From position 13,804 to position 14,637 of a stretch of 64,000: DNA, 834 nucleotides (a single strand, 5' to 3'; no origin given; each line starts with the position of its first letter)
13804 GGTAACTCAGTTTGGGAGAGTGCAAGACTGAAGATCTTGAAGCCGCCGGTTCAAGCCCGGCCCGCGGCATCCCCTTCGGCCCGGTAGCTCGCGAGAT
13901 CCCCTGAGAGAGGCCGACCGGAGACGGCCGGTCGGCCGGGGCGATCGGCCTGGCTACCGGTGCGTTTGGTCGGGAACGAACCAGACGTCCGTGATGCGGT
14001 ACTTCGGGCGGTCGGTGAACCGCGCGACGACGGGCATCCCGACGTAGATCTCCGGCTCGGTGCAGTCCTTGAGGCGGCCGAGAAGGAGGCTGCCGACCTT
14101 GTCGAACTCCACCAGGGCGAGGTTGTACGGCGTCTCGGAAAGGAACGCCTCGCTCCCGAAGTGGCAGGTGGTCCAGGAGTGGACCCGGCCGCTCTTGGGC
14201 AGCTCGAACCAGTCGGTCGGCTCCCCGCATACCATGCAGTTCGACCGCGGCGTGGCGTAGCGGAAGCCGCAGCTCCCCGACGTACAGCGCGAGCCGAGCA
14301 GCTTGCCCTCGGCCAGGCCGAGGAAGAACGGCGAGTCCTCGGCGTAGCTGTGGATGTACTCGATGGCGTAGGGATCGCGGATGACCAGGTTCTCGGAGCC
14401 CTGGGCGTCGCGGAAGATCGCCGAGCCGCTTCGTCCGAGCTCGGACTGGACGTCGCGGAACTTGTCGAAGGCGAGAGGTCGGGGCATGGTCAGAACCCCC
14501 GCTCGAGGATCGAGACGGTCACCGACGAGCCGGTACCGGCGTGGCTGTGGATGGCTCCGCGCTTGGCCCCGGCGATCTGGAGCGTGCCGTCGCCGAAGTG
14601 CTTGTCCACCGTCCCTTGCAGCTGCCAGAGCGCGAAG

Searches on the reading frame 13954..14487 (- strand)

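Call 80: search_protein_families(library=pfam, proteins=[window:13954-14487:-], max_evalue=0.0001)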
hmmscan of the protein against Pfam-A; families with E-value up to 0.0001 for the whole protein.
window:13954-14487:- (177 aa): 1 family
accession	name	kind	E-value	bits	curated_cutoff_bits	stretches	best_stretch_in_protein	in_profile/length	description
PF01796.24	OB_ChsH2_C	-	5.1e-15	55.6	27.1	1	93-157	1-64/65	ChsH2, C-terminal OB-fold domain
